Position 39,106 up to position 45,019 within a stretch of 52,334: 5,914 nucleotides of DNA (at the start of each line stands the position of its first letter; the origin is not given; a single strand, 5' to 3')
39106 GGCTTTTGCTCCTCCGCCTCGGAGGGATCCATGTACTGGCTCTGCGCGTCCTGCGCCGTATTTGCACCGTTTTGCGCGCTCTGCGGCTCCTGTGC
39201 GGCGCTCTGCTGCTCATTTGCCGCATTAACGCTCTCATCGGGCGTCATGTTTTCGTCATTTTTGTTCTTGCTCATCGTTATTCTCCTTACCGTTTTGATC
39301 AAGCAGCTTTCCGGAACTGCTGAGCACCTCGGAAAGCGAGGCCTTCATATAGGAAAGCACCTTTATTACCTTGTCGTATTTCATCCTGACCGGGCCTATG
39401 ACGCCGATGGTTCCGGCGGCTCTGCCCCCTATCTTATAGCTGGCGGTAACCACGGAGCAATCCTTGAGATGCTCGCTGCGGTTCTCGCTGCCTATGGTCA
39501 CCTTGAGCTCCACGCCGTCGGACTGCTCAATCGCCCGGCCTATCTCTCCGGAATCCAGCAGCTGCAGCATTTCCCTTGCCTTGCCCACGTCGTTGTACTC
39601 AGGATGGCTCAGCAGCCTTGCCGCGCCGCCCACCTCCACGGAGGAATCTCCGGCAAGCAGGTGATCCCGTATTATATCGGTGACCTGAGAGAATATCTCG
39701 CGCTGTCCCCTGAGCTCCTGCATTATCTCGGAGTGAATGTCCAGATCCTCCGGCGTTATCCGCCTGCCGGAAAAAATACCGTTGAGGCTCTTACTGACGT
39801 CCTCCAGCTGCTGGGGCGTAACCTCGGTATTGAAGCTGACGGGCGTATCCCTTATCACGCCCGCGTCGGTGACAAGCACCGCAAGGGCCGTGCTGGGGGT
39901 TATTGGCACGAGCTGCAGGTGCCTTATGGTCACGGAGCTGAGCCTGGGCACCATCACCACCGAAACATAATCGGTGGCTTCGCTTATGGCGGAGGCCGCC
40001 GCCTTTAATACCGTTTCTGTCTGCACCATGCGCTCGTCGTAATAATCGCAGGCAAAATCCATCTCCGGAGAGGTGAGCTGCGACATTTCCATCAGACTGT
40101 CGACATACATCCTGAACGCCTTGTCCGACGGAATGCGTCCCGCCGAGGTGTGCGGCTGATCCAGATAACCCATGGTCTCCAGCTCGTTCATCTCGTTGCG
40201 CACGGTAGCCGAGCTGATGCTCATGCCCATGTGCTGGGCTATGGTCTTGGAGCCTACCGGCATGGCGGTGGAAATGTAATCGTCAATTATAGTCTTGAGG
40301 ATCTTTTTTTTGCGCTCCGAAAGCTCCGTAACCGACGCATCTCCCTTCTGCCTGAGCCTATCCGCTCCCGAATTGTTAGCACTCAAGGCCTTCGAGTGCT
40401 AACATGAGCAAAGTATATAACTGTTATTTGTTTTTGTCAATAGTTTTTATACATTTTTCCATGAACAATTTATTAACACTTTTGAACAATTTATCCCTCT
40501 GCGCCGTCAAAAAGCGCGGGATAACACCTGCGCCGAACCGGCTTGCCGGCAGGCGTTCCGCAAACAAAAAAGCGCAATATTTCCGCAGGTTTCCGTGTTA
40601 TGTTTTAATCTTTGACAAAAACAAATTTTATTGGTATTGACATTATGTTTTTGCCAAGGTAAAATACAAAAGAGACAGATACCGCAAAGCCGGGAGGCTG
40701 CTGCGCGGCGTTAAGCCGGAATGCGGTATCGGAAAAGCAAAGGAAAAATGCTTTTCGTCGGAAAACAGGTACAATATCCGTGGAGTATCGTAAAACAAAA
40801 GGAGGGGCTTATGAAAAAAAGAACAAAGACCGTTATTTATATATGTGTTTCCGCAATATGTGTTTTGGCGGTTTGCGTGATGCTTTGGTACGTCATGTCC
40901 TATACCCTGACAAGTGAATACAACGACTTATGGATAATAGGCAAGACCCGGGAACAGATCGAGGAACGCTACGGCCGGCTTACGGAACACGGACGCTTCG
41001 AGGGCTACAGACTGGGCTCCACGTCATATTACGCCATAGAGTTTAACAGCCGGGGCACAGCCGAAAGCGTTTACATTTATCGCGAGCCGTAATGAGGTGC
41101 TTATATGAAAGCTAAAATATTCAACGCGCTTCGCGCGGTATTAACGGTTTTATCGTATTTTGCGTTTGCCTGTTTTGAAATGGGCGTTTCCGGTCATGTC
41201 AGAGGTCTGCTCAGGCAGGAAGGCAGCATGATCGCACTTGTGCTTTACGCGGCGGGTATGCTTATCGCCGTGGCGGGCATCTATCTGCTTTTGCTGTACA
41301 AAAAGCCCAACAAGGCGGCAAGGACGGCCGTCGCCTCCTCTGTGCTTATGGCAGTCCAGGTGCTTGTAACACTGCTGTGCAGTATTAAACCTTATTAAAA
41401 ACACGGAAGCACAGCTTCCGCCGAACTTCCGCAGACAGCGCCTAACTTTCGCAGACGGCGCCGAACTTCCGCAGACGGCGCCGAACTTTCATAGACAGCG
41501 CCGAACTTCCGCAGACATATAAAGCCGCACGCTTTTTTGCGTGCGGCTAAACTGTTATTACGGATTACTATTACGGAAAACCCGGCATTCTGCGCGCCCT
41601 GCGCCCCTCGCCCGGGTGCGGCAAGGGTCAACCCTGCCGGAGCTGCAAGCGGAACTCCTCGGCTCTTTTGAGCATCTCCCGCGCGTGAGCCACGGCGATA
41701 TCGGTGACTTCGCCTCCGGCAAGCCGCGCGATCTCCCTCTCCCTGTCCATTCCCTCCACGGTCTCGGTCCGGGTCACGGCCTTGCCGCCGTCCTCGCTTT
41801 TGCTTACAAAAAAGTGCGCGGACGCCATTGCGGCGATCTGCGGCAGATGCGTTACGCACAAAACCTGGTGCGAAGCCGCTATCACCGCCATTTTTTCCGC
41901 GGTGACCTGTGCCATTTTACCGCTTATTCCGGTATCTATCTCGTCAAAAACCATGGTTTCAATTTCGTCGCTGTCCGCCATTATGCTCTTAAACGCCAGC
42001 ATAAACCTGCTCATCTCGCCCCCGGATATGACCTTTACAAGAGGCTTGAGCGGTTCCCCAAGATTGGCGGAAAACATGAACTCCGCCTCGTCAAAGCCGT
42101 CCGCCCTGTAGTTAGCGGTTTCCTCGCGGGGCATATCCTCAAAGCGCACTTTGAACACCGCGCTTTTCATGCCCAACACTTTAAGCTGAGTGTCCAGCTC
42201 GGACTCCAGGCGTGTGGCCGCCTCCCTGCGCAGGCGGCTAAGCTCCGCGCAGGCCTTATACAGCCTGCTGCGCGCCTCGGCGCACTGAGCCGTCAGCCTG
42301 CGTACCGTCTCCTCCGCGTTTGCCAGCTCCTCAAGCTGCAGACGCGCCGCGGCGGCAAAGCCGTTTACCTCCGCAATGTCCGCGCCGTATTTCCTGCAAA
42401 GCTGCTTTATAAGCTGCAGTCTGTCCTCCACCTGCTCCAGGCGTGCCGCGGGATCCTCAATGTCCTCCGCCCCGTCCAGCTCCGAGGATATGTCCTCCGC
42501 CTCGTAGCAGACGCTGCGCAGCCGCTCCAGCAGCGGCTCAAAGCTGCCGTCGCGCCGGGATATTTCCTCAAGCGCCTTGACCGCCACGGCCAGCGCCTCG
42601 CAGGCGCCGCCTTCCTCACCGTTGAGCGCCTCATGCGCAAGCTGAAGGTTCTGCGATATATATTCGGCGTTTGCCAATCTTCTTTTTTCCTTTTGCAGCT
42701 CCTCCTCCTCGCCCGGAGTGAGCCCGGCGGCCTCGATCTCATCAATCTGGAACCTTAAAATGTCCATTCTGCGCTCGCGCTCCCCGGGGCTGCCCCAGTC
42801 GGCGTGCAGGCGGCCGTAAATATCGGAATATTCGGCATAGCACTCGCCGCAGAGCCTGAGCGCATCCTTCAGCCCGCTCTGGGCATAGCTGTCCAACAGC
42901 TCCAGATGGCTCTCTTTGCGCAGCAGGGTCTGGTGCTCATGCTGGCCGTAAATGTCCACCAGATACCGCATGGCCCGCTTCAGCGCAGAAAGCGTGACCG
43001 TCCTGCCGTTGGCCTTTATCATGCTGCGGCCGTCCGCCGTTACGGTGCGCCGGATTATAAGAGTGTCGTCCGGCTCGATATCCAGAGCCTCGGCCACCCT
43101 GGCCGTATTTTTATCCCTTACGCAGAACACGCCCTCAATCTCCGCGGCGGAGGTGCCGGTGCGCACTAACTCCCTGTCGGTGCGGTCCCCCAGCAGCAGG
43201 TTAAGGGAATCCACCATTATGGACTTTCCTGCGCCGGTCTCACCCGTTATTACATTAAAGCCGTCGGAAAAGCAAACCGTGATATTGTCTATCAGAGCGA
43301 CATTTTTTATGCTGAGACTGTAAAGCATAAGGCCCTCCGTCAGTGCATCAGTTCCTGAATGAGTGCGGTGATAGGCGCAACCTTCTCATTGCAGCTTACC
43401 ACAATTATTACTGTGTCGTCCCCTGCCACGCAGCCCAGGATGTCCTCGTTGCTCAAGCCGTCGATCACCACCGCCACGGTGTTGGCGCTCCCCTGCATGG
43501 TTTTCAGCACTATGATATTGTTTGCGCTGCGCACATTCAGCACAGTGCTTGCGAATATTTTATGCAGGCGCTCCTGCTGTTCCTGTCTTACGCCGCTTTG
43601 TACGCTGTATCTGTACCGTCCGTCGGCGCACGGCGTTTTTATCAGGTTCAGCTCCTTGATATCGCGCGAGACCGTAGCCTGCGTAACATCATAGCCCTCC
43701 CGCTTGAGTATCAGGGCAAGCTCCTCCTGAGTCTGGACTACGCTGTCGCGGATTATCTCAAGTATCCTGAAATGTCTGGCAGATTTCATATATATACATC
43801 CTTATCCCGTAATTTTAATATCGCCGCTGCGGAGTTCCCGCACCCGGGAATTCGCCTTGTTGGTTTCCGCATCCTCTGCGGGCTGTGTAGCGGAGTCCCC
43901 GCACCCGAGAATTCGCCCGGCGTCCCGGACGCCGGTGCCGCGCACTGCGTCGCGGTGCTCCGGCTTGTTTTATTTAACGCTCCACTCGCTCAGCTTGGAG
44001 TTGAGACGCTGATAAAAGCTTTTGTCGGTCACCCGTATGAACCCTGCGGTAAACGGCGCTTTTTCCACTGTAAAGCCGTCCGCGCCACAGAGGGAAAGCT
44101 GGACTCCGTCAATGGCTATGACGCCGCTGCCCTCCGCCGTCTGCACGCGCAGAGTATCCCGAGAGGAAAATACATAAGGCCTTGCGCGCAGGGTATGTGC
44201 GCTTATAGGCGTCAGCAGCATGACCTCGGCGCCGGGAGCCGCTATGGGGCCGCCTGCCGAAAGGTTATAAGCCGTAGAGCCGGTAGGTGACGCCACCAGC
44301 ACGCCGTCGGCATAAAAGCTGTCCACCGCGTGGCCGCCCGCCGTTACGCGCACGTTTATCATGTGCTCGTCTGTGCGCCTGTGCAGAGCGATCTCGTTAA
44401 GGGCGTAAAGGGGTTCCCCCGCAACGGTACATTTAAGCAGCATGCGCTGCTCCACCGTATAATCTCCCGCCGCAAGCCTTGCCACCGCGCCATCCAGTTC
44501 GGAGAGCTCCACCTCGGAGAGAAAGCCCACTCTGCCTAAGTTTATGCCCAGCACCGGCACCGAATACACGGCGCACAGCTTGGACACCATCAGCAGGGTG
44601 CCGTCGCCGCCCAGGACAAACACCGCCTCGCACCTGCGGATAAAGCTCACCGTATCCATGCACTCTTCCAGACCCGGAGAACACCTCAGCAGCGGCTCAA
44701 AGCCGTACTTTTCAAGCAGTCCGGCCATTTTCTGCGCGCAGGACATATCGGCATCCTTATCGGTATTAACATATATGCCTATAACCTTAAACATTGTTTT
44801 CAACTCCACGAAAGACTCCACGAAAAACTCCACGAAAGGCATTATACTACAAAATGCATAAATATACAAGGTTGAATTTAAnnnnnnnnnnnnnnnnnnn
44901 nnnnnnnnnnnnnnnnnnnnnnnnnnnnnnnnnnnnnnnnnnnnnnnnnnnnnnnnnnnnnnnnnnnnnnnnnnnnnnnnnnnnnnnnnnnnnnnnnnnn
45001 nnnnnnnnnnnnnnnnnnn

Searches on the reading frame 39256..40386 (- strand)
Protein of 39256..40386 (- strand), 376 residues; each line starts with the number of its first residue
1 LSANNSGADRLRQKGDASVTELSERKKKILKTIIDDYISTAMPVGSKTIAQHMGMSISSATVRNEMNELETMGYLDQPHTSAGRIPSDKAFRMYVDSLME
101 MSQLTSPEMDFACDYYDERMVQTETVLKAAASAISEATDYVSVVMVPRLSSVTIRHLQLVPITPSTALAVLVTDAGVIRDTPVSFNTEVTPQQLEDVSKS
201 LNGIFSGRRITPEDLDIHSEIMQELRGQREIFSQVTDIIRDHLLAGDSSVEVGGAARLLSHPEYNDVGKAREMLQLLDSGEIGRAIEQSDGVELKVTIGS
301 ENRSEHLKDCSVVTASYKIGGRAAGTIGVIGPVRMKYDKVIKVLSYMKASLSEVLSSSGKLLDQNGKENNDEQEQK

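Call 4: search_protein_families(library=pfam, proteins=[window:39256-40386:-])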
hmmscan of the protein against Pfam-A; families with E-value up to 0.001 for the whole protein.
window:39256-40386:- (376 aa): 4 families
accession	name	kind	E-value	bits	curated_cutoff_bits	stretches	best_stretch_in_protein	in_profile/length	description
PF01628.27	HrcA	-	3.9e-56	190.9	22.2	1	124-341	1-215/215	HrcA protein C terminal domain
PF03444.21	HrcA_DNA-bdg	-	8.8e-07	28.9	21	1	21-92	1-71/79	Winged helix-turn-helix transcription repressor, HrcA DNA-binding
PF01726.22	LexA_DNA_bind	-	2.6e-05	24.4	23.7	1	20-77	2-58/65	LexA DNA binding domain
PF01325.25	Fe_dep_repress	-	0.00076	20.1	26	0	22-78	2-55/60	Iron dependent repressor, N-terminal DNA binding domain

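Call 5: search_protein_families(library=ncbifam, proteins=[window:39256-40386:-])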
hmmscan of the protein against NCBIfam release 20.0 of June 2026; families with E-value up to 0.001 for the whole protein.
window:39256-40386:- (376 aa): 3 families
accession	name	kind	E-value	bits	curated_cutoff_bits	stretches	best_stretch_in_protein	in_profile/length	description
TIGR00331.1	hrcA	equivalog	3.5e-94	316.1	197.2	1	23-354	1-337/338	heat-inducible transcriptional repressor HrcA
NF003033.0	PRK03911.1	equivalog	2.5e-18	66.6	248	1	24-103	5-84/264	HrcA family transcriptional regulator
TIGR00498.1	lexA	equivalog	0.00014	21.5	110.95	1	20-80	2-61/203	transcriptional repressor LexA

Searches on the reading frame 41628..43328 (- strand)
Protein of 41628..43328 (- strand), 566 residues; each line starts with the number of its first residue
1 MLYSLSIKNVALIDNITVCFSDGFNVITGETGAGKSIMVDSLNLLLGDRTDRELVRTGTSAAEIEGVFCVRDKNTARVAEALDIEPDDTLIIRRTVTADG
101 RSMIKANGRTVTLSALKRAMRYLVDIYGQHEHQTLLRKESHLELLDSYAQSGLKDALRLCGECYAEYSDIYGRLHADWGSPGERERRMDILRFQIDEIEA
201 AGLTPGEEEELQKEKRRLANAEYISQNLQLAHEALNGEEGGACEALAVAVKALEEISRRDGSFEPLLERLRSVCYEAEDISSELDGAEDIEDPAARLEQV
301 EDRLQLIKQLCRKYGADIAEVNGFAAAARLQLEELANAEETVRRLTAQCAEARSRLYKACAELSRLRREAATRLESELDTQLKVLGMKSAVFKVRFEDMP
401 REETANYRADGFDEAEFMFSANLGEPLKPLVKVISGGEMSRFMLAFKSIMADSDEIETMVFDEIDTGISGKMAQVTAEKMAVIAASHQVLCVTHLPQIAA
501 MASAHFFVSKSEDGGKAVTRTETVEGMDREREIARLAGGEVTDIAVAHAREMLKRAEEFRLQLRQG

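Call 4: search_protein_families(library=pfam, proteins=[window:41628-43328:-])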
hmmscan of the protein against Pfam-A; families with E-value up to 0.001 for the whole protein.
window:41628-43328:- (566 aa): 3 families
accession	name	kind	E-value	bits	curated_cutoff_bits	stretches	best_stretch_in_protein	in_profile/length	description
PF02463.25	SMC_N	-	1.7e-16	60.8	40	1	2-513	2-216/220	RecF/RecN/SMC N terminal domain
PF13476.12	AAA_23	-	9.5e-13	49.7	27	1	4-233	1-198/201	AAA domain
PF13175.12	AAA_15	-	0.00022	21.4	32.1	0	1-59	1-55/374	AAA ATPase domain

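Call 5: search_protein_families(library=ncbifam, proteins=[window:41628-43328:-])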
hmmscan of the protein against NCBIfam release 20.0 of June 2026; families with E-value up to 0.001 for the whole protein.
window:41628-43328:- (566 aa): 10 families
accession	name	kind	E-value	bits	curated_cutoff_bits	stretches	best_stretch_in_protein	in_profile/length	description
TIGR00634.1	recN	equivalog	4.8e-157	524.3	407.85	1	1-554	1-562/563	DNA repair protein RecN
NF008121.0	PRK10869.1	equivalog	1.2e-110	370.7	418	1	1-554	1-552/553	DNA repair protein RecN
TIGR02169.1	SMC_prok_A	equivalog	1.1e-06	26.7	729.4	1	17-119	18-126/1165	chromosome segregation protein SMC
NF045780.1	TrlF_fam_ATP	equivalog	3e-06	26.3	350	1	4-381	292-688/944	TrlF family AAA-like ATPase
NF002244.0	PRK01156.1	equivalog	5.1e-06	24.9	847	1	4-69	5-74/895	DNA double-strand break repair ATPase Rad50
TIGR00611.2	recf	equivalog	1.8e-05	24.1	172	1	4-75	3-79/339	DNA replication/repair protein RecF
TIGR04521.1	ECF_ATPase_2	equivalog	5.3e-05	22.4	330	0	13-48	21-57/279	energy-coupling factor transporter ATPase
NF003034.1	PRK03918.1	equivalog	7.2e-05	20.9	700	0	4-67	5-76/878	DNA double-strand break repair ATPase Rad50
NF041034.1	Rad50_Sulf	equivalog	0.00011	20.2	1000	0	8-69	9-74/872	DNA double-strand break repair ATPase Rad50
NF040873.1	AztA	equivalog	0.00028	20.5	220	0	431-502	117-185/191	zinc ABC transporter ATP-binding protein AztA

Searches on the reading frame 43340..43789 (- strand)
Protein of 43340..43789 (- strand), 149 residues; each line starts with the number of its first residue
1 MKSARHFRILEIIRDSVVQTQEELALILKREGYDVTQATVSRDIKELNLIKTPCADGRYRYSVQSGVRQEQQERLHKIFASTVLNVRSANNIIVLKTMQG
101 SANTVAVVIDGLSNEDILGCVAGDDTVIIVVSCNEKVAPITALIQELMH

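Call 4: search_protein_families(library=pfam, proteins=[window:43340-43789:-])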
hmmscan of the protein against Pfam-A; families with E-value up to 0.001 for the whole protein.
window:43340-43789:- (149 aa): 2 families
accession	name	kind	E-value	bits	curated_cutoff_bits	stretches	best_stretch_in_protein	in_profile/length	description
PF01316.27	Arg_repressor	-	4.7e-23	81.2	27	1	2-65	3-66/70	Arginine repressor, DNA binding domain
PF02863.23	Arg_repressor_C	-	7.6e-19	67.8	25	1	79-144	1-66/68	Arginine repressor, C-terminal domain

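Call 5: search_protein_families(library=ncbifam, proteins=[window:43340-43789:-])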
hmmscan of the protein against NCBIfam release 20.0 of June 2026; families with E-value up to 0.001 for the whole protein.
window:43340-43789:- (149 aa): 6 families
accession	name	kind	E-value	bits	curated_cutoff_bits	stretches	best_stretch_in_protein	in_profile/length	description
NF001680.0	PRK00441.1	equivalog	5.1e-48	163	184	1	1-148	1-148/150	arginine repressor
NF003281.1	PRK04280.1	equivalog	3.1e-43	147.4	182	1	1-147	1-147/148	transcriptional regulator AhrC/ArgR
TIGR01529.1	argR_whole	equivalog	1.1e-41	142.3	130.45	1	5-148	3-146/146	arginine repressor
NF002880.0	PRK03341.1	equivalog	1.3e-29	103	200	1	2-131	15-150/170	arginine repressor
NF003457.0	PRK05066.1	equivalog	1.5e-17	63.6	194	1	11-148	16-152/156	transcriptional regulator ArgR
NF033516.0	transpos_IS3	equivalog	0.00081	18.7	160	1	8-115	138-245/369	IS3 family transposase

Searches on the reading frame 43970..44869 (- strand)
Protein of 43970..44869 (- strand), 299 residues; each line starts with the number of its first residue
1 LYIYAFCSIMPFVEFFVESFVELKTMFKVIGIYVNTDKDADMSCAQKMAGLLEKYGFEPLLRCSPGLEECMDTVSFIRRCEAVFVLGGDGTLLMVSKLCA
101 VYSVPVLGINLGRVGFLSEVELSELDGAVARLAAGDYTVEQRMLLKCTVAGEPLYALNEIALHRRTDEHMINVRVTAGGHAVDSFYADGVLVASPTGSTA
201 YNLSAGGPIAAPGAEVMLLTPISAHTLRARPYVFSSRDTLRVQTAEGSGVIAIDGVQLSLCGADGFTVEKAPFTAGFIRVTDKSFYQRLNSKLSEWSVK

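Call 4: search_protein_families(library=pfam, proteins=[window:43970-44869:-])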
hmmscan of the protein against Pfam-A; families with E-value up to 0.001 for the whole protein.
window:43970-44869:- (299 aa): 2 families
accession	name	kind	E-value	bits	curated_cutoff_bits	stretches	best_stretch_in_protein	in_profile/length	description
PF20143.4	NAD_kinase_C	-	1.6e-24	86.5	23.7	1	157-279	1-125/126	ATP-NAD kinase C-terminal domain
PF01513.26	NAD_kinase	-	1.6e-15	58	25.5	1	77-137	70-130/130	ATP-NAD kinase N-terminal domain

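Call 5: search_protein_families(library=ncbifam, proteins=[window:43970-44869:-])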
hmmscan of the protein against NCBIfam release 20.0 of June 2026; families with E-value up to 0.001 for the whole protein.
window:43970-44869:- (299 aa): 18 families
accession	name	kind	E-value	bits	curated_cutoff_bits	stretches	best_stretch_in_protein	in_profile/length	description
NF002892.0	PRK03372.1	equivalog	1.2e-58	198.9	299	1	72-293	62-292/312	NAD kinase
NF002521.0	PRK01911.1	equivalog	4.4e-55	187.2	309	1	67-294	52-285/292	NAD kinase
NF002561.0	PRK02155.1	equivalog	8.2e-51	173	371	1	72-296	57-287/297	NAD kinase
NF002306.0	PRK01231.1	equivalog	2.1e-50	171.6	316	1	26-297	7-292/299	NAD(+) kinase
NF002732.0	PRK02649.1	equivalog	9.5e-50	169.8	348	1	63-294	53-290/305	NAD(+) kinase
NF002984.0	PRK03708.1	equivalog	7.8e-47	160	326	1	30-295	3-275/277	NAD(+) kinase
NF010678.0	PRK14076.1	equivalog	4.8e-43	147.9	493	1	31-293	295-567/570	bifunctional NADP phosphatase/NAD kinase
NF002893.0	PRK03378.1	equivalog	2.4e-42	145.3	386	1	25-298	3-289/292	NAD(+) kinase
NF002255.0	PRK01185.1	subfamily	1.8e-41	142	304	1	82-294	55-266/271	NAD(+) kinase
NF010677.0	PRK14075.1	equivalog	5.1e-39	134.4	260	1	81-293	44-250/257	NAD(+) kinase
NF010679.0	PRK14077.1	equivalog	1.4e-38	132.9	343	1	27-294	10-284/287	NAD(+) kinase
NF002731.0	PRK02645.1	equivalog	2.3e-38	132.4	312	1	28-296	5-292/305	NAD(+) kinase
NF002579.0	PRK02231.1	equivalog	2.9e-35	122.1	459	1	23-296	8-296/301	NAD(+) kinase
NF003391.0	PRK04539.1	equivalog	4.7e-35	121.1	470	1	71-293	60-289/296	inorganic polyphosphate/ATP-NAD kinase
NF003406.0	PRK04761.1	equivalog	1.5e-27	96.5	211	1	77-228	34-186/257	NAD kinase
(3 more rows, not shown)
